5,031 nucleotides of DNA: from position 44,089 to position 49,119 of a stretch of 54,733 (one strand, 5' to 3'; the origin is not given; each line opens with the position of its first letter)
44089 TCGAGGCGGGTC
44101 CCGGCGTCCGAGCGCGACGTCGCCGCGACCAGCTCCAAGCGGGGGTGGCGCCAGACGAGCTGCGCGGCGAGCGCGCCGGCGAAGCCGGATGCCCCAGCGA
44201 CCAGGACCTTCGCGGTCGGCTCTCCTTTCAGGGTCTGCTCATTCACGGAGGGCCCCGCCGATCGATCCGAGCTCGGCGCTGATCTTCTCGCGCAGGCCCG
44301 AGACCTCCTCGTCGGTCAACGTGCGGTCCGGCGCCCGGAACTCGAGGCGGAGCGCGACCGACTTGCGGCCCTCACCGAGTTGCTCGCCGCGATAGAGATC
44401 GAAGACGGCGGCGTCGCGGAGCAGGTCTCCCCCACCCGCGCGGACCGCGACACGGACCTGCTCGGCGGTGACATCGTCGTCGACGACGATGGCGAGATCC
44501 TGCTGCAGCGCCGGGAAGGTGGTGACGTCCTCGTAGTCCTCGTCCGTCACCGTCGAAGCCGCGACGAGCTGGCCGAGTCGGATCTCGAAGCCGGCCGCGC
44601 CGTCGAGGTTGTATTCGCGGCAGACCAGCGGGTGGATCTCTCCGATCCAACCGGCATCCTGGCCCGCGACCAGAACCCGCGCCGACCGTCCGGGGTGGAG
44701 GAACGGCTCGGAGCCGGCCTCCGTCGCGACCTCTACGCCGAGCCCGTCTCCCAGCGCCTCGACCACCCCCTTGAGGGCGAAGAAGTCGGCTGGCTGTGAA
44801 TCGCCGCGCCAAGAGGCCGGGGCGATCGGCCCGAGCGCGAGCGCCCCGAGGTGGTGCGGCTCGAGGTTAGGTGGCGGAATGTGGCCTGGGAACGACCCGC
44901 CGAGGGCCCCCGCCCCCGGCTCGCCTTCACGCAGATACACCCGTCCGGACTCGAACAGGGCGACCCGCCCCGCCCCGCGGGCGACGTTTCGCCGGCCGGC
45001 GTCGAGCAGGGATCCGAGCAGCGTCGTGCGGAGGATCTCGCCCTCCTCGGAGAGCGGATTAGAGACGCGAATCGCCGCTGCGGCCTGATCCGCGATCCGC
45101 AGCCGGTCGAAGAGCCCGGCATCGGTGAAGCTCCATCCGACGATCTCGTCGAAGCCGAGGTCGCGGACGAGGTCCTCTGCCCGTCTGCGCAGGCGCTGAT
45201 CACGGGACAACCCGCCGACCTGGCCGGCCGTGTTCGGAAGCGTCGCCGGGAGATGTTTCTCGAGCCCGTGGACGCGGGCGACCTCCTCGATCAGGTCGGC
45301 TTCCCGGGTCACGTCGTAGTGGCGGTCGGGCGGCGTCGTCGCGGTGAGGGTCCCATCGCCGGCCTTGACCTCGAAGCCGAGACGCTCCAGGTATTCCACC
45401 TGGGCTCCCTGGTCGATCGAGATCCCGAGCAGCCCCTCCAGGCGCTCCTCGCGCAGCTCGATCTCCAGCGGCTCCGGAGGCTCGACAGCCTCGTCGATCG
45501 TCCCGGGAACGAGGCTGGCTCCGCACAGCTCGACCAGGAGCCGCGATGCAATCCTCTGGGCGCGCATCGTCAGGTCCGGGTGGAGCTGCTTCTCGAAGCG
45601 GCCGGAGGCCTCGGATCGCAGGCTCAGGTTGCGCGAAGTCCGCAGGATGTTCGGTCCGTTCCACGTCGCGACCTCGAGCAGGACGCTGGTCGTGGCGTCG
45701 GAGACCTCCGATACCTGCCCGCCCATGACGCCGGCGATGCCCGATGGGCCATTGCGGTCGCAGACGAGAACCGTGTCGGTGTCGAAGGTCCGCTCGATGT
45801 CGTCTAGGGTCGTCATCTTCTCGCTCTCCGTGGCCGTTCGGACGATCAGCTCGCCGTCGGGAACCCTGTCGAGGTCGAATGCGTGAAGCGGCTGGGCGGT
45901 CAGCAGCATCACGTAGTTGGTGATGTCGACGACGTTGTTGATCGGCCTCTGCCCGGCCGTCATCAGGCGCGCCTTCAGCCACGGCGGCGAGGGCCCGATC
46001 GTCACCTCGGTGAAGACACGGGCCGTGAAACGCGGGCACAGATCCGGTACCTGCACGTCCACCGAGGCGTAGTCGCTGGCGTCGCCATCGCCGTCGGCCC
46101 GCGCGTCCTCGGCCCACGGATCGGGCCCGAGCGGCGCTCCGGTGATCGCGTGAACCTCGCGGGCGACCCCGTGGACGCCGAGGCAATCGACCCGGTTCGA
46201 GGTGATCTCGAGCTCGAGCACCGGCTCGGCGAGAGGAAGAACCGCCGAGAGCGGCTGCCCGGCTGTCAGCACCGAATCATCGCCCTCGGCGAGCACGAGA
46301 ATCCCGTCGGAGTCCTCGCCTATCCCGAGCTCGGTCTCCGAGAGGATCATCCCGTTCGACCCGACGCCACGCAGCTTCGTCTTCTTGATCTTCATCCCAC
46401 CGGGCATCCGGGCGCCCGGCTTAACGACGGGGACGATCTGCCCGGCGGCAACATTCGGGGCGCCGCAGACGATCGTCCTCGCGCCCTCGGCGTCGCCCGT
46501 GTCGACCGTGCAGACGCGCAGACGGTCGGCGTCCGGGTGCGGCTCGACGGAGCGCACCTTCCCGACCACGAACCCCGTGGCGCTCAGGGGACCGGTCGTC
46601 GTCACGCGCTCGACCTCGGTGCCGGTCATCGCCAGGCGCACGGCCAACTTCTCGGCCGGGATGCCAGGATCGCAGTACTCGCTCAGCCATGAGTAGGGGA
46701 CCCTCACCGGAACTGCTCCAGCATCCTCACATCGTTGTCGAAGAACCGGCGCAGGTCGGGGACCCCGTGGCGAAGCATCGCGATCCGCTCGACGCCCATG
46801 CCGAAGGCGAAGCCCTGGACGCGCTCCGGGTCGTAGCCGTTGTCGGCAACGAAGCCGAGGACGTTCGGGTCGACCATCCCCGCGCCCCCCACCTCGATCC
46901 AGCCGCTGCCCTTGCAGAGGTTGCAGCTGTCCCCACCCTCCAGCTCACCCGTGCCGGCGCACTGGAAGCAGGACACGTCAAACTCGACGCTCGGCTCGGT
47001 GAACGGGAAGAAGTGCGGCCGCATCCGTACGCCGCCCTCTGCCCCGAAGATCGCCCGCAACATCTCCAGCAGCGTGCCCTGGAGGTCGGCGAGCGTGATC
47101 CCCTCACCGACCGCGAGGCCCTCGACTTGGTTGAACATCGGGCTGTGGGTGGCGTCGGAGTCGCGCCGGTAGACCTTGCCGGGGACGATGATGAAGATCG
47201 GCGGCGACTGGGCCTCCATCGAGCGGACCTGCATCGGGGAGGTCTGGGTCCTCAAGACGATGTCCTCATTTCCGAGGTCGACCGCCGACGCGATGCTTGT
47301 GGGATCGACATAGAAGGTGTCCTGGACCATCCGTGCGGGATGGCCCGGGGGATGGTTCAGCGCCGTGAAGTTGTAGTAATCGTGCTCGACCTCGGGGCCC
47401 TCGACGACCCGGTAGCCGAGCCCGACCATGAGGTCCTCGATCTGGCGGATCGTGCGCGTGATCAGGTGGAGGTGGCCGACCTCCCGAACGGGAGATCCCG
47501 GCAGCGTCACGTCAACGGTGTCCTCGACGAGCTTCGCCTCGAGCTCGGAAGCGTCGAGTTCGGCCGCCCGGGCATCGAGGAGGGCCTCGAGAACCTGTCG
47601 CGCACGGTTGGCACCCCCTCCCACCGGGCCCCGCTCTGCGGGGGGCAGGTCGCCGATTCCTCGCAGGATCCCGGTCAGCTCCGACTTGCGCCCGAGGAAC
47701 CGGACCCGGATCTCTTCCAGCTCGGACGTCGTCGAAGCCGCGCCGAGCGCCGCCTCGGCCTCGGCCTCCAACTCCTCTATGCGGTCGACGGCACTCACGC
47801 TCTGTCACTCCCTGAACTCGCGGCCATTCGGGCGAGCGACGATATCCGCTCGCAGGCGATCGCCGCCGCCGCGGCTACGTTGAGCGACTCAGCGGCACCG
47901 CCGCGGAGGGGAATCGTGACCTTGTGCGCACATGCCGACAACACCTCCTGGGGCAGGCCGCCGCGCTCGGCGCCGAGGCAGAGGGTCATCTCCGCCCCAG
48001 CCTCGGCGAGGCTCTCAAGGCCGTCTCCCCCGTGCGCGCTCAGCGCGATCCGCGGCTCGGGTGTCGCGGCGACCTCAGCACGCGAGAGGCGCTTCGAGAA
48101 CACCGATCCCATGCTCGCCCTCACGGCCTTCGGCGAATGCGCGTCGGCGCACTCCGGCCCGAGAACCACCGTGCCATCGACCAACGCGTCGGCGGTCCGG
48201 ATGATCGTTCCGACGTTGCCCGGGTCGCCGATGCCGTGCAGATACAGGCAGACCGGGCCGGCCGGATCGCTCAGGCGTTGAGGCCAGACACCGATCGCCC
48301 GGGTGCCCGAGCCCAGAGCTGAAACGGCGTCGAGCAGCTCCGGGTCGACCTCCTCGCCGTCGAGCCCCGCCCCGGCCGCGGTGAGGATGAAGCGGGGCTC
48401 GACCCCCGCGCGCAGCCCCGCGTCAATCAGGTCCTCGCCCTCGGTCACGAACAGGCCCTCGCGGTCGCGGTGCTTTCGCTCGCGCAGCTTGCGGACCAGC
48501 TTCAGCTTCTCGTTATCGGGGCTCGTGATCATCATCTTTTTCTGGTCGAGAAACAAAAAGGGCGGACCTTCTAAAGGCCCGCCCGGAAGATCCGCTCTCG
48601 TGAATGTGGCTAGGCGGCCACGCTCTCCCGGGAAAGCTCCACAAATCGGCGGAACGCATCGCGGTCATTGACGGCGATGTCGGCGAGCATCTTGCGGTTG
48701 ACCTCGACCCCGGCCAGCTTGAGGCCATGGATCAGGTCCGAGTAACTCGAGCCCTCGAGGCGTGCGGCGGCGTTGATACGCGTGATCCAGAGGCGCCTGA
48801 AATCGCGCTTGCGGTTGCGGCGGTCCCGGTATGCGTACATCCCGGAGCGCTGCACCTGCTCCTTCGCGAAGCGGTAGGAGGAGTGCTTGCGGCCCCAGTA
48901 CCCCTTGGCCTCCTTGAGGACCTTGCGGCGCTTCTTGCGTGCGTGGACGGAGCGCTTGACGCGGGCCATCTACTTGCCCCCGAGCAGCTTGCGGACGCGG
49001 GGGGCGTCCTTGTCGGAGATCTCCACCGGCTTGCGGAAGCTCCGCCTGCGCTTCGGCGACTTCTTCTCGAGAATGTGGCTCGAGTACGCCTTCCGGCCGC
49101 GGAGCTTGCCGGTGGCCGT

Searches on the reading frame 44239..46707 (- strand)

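Call 25: search_protein_families(library=pfam, proteins=[window:44239-46707:-], max_evalue=0.001)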
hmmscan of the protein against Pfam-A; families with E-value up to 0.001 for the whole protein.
window:44239-46707:- (822 aa): 5 families
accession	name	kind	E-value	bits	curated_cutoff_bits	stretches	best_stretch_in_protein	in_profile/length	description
PF03483.22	B3_4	-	4.8e-61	205.8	29.3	1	224-396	2-174/174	B3/4 domain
PF17759.6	tRNA_synthFbeta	-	2e-59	201.1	22.4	1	486-711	1-214/214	Phenylalanyl tRNA synthetase beta chain CLM domain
PF03147.19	FDX-ACB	-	1.2e-24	86.9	31.1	1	730-814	2-86/94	Ferredoxin-fold anticodon binding domain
PF01588.26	tRNA_bind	-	1.3e-19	70.5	27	1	46-139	1-87/96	Putative tRNA binding domain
PF03484.21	B5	-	3e-17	63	28.6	1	416-481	1-66/67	tRNA synthetase B5 domain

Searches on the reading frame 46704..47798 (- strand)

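Call 25: search_protein_families(library=pfam, proteins=[window:46704-47798:-], max_evalue=0.001)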
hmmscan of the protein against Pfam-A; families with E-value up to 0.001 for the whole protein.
window:46704-47798:- (364 aa): 2 families
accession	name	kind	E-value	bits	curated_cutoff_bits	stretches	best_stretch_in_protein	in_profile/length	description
PF01409.25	tRNA-synt_2d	-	8.5e-91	304.2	19.8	1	95-363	2-246/246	tRNA synthetases class II core domain (F)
PF02912.23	Phe_tRNA-synt_N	-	6.7e-20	71.3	22.3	1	23-90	2-69/69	Aminoacyl tRNA synthetase class II, N-terminal domain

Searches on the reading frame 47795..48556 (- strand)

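Call 25: search_protein_families(library=pfam, proteins=[window:47795-48556:-], max_evalue=0.001)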
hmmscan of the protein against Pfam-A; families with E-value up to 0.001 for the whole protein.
window:47795-48556:- (253 aa): 2 families
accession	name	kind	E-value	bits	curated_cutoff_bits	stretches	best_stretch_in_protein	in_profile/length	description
PF00588.24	SpoU_methylase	-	4.6e-24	85.6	29.7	1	102-235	2-141/142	SpoU rRNA Methylase family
PF22435.1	MRM3-like_sub_bind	-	9.7e-10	39.2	27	1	15-63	1-49/84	MRM3-like substrate binding domain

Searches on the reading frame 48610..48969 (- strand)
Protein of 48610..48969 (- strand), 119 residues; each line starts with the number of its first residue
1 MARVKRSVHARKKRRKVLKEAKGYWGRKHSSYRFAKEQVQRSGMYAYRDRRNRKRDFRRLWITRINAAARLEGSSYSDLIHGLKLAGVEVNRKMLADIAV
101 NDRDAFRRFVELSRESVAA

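Call 25: search_protein_families(library=pfam, proteins=[window:48610-48969:-], max_evalue=0.001)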
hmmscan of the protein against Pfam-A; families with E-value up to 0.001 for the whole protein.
window:48610-48969:- (119 aa): 1 family
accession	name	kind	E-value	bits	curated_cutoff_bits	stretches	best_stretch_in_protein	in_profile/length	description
PF00453.23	Ribosomal_L20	-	7.3e-45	151.9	30.8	1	3-107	1-105/107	Ribosomal protein L20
